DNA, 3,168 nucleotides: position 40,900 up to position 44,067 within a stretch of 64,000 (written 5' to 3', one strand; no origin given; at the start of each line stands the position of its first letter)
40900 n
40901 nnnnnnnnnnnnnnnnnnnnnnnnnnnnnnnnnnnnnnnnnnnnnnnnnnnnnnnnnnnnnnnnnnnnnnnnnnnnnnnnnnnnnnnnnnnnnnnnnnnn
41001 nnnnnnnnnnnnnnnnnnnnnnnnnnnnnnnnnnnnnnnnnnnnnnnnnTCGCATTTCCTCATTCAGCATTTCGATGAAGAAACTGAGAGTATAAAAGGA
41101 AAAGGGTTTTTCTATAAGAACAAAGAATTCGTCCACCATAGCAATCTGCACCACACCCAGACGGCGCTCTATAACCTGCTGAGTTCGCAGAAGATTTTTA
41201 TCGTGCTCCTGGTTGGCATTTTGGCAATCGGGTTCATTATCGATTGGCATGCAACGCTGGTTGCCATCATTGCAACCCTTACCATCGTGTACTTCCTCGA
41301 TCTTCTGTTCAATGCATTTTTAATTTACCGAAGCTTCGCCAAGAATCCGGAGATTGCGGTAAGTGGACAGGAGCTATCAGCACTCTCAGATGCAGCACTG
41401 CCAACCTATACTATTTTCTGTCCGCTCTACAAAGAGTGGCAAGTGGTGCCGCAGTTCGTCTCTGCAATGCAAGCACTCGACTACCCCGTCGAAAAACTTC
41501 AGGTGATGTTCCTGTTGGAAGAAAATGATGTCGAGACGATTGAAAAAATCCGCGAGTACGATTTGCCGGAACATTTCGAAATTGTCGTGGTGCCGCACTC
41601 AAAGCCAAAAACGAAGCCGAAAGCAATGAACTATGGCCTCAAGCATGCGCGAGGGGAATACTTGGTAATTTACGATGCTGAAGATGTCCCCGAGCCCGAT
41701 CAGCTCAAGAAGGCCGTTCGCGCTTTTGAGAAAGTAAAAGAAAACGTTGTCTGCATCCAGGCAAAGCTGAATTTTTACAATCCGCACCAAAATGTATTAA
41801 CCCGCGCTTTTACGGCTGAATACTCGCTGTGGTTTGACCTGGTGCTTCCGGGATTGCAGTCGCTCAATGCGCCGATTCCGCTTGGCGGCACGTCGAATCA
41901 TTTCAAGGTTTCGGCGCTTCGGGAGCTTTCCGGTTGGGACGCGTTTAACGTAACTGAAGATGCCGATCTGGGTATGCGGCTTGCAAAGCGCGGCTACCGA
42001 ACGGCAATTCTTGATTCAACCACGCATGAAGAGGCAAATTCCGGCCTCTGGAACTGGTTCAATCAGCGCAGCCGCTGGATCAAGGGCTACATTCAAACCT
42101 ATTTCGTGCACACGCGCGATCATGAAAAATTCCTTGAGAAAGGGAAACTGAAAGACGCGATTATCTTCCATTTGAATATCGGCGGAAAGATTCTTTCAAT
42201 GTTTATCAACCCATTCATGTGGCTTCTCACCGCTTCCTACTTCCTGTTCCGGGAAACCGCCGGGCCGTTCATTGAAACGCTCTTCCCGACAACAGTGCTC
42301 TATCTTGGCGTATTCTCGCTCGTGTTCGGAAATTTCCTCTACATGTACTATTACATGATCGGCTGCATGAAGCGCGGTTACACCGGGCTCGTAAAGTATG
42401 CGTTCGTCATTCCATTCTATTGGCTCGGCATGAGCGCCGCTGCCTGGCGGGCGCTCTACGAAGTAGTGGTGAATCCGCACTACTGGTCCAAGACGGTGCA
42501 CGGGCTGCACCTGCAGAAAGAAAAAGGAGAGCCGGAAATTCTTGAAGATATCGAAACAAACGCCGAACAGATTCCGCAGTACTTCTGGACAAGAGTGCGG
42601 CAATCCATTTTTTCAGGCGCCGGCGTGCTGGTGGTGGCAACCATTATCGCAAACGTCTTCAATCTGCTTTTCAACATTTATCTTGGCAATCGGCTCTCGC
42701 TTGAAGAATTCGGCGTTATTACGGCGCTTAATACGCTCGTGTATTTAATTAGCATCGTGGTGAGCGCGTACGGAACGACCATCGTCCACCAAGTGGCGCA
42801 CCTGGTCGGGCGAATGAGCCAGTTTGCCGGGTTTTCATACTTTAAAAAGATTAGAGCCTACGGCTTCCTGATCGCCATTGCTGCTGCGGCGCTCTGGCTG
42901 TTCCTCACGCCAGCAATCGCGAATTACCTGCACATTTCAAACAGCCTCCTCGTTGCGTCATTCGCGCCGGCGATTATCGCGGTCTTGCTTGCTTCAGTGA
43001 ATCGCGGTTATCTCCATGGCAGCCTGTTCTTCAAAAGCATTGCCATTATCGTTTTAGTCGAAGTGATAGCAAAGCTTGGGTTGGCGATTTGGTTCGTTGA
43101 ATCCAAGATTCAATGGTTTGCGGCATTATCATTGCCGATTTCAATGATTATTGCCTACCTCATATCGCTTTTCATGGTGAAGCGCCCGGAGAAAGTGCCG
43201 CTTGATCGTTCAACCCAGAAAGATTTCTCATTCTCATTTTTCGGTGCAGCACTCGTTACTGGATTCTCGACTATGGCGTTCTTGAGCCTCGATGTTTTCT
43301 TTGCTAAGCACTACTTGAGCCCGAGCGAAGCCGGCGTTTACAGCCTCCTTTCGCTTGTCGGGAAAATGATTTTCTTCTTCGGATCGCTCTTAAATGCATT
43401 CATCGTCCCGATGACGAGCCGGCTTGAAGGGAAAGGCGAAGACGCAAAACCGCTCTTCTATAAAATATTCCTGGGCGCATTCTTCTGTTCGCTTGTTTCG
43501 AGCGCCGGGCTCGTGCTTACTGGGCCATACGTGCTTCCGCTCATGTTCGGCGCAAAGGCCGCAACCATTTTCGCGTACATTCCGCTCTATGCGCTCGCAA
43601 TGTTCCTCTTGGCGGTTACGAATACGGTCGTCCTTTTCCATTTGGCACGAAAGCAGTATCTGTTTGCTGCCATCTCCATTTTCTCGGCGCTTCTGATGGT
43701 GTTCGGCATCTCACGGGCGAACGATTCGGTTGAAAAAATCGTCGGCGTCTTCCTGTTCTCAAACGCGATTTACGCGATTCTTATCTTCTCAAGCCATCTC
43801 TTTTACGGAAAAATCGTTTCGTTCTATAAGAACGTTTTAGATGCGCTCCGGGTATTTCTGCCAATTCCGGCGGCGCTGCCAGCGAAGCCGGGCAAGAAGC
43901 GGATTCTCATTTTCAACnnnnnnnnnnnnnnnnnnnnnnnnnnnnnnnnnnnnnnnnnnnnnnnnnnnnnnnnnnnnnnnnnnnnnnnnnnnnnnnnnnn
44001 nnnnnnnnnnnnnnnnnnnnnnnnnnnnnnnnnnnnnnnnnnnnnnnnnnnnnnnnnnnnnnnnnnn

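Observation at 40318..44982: Single 1554-aa polypeptide fusing two GT2 glycosyltransferases, a Wzx-like flippase and a GT4 glycosyltransferase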

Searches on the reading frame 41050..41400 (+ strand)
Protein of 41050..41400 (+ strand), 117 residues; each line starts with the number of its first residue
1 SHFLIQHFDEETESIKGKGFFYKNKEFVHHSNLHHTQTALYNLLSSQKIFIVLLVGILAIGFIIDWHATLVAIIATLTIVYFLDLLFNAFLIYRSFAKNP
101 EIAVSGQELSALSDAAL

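Call 6: search_protein_families(library=pfam, proteins=[window:41050-41400:+], max_evalue=10)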
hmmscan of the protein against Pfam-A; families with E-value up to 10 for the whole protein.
window:41050-41400:+ (117 aa): 0 families

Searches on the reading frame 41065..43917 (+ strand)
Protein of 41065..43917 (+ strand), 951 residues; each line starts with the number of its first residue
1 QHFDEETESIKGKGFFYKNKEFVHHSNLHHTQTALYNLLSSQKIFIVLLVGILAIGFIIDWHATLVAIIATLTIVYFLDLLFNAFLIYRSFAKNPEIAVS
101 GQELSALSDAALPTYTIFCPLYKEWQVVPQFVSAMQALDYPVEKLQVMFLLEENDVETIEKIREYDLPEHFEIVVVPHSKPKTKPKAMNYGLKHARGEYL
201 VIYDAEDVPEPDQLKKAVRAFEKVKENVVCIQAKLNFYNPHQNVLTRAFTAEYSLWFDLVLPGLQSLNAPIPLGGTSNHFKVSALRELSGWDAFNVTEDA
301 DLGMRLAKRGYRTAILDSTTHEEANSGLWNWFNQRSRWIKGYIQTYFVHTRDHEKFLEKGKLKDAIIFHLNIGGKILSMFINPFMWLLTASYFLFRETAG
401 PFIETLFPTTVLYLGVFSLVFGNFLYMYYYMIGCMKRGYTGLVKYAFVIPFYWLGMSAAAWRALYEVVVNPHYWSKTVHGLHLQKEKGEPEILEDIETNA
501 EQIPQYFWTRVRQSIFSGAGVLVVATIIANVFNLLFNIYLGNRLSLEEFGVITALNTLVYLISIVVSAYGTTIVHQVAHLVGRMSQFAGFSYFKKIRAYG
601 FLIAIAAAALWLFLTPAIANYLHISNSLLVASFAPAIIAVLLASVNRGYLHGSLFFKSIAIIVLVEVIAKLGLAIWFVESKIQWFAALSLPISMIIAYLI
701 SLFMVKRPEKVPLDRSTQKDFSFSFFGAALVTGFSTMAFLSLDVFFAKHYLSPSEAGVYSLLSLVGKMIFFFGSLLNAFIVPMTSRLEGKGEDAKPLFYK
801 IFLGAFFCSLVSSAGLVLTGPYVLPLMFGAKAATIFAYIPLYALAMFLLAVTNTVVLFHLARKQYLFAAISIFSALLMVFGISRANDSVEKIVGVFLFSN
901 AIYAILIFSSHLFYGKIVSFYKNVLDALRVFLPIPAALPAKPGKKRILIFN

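Call 63: predict_structure(alignment_id=A2)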
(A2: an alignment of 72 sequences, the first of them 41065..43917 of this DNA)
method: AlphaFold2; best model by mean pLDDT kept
length: 951 residues; sequences in the alignment: 72
mean_pLDDT: 90.0   pTM: 0.57
mean pLDDT of the five models: 90.0, 89.9, 89.1, 88.9, 88.0
residues with pLDDT >= 90: 659; 70-90: 239; 50-70: 32; < 50: 21
segments of 3 or more residues with pLDDT < 50: 483-496, 498-500
pLDDT, mean of each block of 10 residues (from residue 1): 88 88 90 89 93 97 95 91 93 94 96 97 90 96 98 96 95 94 93 97 94 98 96 86 87 93 92 86 96 90 91 94 83 93 94 82 90 91 85 89 90 83 87 92 91 94 93 77 46 44 59 73 94 91 82 86 94 97 92 93 95 95 89 95 97 96 97 97 92 97 85 65 96 95 88 86 92 96 97 95 97 95 87 93 98 98 97 97 95 97 98 92 86 78 66 39
secondary structure, 60 per line:
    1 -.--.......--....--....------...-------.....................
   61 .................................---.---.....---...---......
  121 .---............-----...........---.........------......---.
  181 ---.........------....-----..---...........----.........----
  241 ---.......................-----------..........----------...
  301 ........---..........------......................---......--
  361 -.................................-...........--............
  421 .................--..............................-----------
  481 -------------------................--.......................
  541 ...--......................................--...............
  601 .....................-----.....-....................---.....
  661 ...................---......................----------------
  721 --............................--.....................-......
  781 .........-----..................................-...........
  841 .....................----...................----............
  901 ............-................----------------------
elements in order (helices of 4 or more, strands of 3 or more residues): H5-11 E14-17 E20-23 H40-93 H101-105 E115-121 H125-136 E145-152 H156-164 E171-176 H184-192 E199-202 H213-223 E228-236 H244-266 E278-281 H282-287 H298-308 E312-321 H328-349 H353-358 H362-394 H396-406 H409-437 H440-469 H500-515 H518-543 H546-583 H586-621 H627-631 H633-652 H656-679 H683-704 H723-750 H753-773 H775-789 H795-828 H830-861 H866-884 H889-912 H914-929

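Call 66: fold_search(model_id=the predicted structure, library=pdb)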
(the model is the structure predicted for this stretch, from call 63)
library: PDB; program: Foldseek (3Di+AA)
matches with E <= 10: 781; with E <= 0.001: 241
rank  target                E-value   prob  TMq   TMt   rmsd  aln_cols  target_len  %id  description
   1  9b8v_E                1.5e-11  1.00  0.30  0.33  15.6       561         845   16  AlphaFold2 informed cryo-EM model of the E. coli cellulose synthase BcsAG3B6 complex (released 2025-02-19)
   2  8smn_A                2.3e-10  1.00  0.25  0.44  14.3       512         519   14  Xenopus laevis hyaluronan synthase 1, nascent HA polymer bound state (released 2024-05-01)
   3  5ej1_A                3.2e-10  1.00  0.34  0.43   5.8       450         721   19  Pre-translocation state of bacterial cellulose synthase (released 2016-03-30)
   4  9fnn_A                5.0e-10  1.00  0.24  0.28  18.8       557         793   17  Cryo-EM structure of the c-di-GMP-saturated 'crown'less Bcs macrocomplex for cellulose secretion in E. coli (released 2024-10-16)
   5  7sp7_A                5.9e-10  1.00  0.25  0.44  14.6       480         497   12  Chlorella virus hyaluronan synthase inhibited by UDP (released 2022-04-06)
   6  8smp_A                8.0e-10  1.00  0.27  0.44  13.8       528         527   14  Xenopus laevis hyaluronan synthase 1, UDP-bound, gating loop inserted state (released 2024-05-01)
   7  8smm_A                1.3e-09  1.00  0.27  0.46  13.8       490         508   13  Xenopus laevis hyaluronan synthase 1 (released 2024-05-01)
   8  4p00_A                1.6e-09  1.00  0.30  0.38  15.1       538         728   17  Bacterial Cellulose Synthase in complex with cyclic-di-GMP and UDP (released 2014-04-09)
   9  7sp8_A                2.0e-09  1.00  0.25  0.43  14.8       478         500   12  Chlorella virus Hyaluronan Synthase bound to UDP-GlcNAc (released 2022-04-06)
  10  9fmz_A                2.4e-09  1.00  0.29  0.33  13.9       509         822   18  Cryo-EM structure of the c-di-GMP-bound synthase:pEtN transferase complex (BcsA-Bct-G3) from the E. coli cellulose sec (released 2024-10-16)
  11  4hg6_A                2.5e-09  1.00  0.30  0.38  13.7       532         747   16  Structure of a cellulose synthase - cellulose translocation intermediate (released 2012-12-19)
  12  9fmv_A                6.6e-09  1.00  0.25  0.30  16.6       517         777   17  Cryo-EM structure of the c-di-GMP-free synthase:pEtN transferase complex (BcsA-Bct-G3) from the E. coli cellulose secr (released 2024-10-16)
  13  6yv7_A                6.9e-09  1.00  0.28  0.67   7.3       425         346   17  Mannosyltransferase PcManGT from Pyrobaculum calidifontis (released 2020-07-22)
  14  8sne_A                7.2e-09  1.00  0.24  0.45  15.1       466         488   13  Chlorella virus Hyaluronan Synthase bound to GlcA extended GlcNAc primer and UDP (released 2024-05-01)
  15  9yq5_A                7.2e-09  1.00  0.24  0.42  14.7       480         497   12  Chlorella virus hyaluronan synthase bound to an inserted UDP-GlcA (released 2025-12-10)
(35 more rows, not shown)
